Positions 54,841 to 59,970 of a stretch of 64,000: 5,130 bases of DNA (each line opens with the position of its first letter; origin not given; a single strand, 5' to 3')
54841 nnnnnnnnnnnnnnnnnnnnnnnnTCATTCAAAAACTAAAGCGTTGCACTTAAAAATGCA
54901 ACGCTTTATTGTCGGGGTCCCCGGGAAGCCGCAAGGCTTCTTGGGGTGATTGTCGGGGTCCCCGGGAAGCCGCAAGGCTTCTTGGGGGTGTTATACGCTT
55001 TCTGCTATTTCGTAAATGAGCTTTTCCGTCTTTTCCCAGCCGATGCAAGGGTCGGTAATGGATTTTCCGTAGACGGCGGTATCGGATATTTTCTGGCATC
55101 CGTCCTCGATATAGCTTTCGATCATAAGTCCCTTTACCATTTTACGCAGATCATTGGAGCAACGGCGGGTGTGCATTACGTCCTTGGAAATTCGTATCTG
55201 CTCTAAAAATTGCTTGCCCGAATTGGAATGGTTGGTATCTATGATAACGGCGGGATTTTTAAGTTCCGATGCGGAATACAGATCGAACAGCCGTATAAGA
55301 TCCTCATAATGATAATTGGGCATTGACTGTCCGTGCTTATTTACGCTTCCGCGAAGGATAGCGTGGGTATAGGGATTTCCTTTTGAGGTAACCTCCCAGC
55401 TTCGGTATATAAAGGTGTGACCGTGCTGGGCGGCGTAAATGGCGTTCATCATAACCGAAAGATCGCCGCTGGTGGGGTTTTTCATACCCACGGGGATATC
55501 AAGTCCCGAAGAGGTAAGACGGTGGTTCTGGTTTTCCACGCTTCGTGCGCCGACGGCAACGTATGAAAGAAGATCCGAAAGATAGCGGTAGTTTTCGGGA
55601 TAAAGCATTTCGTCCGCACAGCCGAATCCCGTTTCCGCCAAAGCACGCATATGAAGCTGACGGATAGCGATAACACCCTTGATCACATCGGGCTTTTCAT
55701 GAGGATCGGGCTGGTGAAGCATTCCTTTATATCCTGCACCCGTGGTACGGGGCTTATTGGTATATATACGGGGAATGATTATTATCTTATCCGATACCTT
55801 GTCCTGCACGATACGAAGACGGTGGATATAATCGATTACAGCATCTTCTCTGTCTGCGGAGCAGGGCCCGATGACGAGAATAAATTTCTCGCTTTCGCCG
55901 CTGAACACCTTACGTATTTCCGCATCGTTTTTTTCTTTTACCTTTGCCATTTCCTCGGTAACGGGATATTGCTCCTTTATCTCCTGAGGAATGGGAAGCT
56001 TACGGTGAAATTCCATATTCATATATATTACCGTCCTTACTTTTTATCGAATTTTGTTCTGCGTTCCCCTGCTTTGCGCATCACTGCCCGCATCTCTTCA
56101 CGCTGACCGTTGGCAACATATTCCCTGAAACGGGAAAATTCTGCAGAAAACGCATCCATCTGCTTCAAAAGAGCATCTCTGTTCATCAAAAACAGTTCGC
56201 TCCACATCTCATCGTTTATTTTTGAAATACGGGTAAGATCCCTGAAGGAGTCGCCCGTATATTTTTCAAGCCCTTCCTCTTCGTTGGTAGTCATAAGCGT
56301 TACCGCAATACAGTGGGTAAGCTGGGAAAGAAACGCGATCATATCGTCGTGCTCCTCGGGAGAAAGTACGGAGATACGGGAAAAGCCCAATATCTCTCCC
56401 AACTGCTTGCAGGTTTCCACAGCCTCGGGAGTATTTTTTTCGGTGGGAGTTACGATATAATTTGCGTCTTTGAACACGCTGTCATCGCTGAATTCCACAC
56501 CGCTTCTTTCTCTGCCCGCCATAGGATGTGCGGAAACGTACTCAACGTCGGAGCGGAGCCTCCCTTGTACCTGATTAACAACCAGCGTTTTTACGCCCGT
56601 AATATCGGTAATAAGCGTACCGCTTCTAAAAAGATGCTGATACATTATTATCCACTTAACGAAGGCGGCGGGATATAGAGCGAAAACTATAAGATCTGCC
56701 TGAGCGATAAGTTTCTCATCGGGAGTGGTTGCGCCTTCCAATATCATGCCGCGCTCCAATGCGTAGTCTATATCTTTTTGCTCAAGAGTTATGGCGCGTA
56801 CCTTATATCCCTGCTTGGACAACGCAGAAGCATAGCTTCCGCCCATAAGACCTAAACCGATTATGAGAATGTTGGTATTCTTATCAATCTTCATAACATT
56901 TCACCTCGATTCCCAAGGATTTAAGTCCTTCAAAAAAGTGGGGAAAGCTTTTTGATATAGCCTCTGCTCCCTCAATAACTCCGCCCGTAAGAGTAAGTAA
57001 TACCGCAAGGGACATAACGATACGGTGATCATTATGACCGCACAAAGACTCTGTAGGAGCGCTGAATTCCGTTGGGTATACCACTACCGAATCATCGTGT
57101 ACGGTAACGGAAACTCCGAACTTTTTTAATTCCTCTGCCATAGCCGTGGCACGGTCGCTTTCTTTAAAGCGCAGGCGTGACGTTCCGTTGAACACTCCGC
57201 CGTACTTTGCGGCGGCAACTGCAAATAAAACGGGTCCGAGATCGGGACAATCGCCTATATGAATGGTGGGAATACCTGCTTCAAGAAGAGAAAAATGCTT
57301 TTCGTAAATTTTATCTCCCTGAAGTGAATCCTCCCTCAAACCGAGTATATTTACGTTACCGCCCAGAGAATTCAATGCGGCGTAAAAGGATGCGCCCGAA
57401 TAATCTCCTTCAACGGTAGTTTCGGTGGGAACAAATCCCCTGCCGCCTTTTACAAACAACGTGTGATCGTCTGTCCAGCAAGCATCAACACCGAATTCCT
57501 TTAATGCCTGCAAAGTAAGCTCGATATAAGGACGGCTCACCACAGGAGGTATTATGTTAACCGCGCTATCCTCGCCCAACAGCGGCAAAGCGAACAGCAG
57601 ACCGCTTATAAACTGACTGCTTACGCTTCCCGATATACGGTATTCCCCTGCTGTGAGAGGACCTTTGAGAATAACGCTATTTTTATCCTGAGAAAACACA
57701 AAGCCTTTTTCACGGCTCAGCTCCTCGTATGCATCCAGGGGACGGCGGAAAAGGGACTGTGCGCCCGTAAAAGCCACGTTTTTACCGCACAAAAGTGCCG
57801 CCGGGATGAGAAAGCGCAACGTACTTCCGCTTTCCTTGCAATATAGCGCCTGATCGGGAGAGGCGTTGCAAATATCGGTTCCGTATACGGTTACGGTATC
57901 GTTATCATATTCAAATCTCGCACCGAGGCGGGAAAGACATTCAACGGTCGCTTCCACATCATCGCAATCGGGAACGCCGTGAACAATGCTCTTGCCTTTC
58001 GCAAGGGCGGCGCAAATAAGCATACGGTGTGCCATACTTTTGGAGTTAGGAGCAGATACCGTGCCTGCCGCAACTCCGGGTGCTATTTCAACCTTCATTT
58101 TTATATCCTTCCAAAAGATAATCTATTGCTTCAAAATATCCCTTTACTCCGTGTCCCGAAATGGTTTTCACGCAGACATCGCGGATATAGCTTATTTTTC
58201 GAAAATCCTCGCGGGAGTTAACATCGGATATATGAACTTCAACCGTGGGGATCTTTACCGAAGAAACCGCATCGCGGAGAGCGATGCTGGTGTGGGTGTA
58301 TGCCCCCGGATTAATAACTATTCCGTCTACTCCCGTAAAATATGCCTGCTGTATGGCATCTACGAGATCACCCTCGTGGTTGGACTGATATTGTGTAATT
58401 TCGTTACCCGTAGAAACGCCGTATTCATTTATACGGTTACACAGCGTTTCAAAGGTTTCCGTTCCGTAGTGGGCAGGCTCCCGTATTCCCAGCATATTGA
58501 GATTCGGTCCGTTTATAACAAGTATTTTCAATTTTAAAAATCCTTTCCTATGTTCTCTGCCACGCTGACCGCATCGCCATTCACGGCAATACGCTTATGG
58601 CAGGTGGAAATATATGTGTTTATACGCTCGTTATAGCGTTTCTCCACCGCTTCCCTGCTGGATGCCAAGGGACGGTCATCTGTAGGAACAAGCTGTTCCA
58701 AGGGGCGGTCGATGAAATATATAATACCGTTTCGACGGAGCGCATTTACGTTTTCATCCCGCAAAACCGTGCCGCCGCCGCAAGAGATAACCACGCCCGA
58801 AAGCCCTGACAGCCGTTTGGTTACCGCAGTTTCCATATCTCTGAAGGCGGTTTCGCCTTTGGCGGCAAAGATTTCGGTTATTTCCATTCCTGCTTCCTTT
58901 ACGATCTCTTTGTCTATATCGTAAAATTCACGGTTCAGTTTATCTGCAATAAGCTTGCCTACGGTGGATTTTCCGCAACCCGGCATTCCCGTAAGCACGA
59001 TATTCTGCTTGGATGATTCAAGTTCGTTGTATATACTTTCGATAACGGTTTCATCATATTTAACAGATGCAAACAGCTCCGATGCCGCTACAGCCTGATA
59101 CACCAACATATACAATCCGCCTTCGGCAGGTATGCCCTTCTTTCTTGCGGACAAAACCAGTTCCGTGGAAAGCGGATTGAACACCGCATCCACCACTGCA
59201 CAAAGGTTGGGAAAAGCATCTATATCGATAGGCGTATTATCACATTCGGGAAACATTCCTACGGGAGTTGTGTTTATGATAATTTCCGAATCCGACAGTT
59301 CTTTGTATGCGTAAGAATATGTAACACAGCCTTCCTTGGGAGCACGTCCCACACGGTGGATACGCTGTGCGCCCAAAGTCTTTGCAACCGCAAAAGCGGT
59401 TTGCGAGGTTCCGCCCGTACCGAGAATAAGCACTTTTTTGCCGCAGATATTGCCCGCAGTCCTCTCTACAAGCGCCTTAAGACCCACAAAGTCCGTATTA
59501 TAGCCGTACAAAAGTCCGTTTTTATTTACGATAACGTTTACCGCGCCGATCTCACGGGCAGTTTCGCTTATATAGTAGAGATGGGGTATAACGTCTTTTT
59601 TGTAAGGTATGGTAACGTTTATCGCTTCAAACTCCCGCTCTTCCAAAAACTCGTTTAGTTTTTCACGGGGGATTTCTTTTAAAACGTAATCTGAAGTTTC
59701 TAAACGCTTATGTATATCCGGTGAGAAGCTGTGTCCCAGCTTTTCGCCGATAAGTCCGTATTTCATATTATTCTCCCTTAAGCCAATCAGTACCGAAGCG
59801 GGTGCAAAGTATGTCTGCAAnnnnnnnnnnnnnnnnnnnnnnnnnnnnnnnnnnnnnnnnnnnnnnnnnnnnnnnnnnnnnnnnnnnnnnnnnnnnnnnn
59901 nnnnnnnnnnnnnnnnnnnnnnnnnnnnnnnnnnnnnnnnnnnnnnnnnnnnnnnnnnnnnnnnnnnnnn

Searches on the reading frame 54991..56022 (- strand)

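Call 43: search_protein_families(library=pfam, proteins=[window:54991-56022:-], max_evalue=0.0001)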
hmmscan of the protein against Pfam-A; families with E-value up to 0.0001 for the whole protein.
window:54991-56022:- (343 aa): 1 family
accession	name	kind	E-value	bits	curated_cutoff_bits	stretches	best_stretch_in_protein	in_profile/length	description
PF00793.26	DAHP_synth_1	-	2.7e-45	154.8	25.5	1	32-334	8-267/270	DAHP synthetase I family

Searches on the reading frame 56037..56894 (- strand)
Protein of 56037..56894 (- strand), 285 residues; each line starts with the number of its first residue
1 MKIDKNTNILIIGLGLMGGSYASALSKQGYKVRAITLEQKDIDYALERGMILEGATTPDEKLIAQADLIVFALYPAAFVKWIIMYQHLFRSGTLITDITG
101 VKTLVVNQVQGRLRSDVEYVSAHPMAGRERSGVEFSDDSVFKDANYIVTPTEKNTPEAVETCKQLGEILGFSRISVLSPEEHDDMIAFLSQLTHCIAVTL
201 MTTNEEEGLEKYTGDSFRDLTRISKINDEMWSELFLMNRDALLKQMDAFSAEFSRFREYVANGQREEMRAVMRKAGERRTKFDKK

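Call 43: search_protein_families(library=pfam, proteins=[window:56037-56894:-], max_evalue=0.0001)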
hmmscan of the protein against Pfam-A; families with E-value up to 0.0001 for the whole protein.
window:56037-56894:- (285 aa): 4 families
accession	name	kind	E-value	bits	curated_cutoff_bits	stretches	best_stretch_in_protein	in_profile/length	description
PF02153.23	PDH_N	-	2.6e-23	82.7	26.5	1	22-167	2-146/154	Prephenate dehydrogenase, nucleotide-binding domain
PF20463.3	PDH_C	-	4e-22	78.9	22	1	178-273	1-101/102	Prephenate dehydrogenase, dimerization domain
PF03446.21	NAD_binding_2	-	8.8e-09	36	21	1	9-114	2-108/161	NAD binding domain of 6-phosphogluconate dehydrogenase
PF03807.23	F420_oxidored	-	1.2e-05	26.3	21.6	1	9-81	2-75/94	NADP oxidoreductase coenzyme F420-dependent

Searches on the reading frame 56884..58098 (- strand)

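Call 43: search_protein_families(library=pfam, proteins=[window:56884-58098:-], max_evalue=0.0001)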
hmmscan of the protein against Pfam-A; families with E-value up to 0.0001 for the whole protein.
window:56884-58098:- (404 aa): 1 family
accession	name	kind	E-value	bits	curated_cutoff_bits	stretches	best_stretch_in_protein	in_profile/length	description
PF00275.25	EPSP_synthase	-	3.3e-66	224.2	22.8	1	11-391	8-416/417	EPSP synthase (3-phosphoshikimate 1-carboxyvinyltransferase)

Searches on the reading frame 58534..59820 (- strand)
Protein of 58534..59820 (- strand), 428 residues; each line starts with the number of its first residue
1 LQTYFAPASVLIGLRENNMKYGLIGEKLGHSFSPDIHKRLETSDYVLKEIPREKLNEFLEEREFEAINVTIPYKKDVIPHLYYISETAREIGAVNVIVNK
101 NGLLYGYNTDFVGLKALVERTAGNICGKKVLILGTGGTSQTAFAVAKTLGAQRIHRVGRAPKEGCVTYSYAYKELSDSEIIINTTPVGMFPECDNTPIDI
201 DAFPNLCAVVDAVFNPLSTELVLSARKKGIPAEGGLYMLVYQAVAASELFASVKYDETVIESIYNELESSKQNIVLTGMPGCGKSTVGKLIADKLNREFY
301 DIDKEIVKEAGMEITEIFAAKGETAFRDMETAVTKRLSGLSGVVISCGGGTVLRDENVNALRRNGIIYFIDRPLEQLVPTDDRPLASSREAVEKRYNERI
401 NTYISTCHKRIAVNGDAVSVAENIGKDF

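Call 43: search_protein_families(library=pfam, proteins=[window:58534-59820:-], max_evalue=0.0001)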
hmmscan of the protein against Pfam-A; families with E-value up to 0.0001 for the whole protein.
window:58534-59820:- (428 aa): 3 families
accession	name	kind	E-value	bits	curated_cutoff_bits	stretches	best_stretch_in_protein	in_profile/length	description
PF01202.28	SKI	-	5e-37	127.9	22.1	1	280-421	1-151/159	Shikimate kinase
PF08501.16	Shikimate_dh_N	-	4.4e-15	56.1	27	1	23-97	1-83/83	Shikimate dehydrogenase substrate binding domain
PF13238.12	AAA_18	-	4.5e-07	30.8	29.4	1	274-342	1-68/128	AAA domain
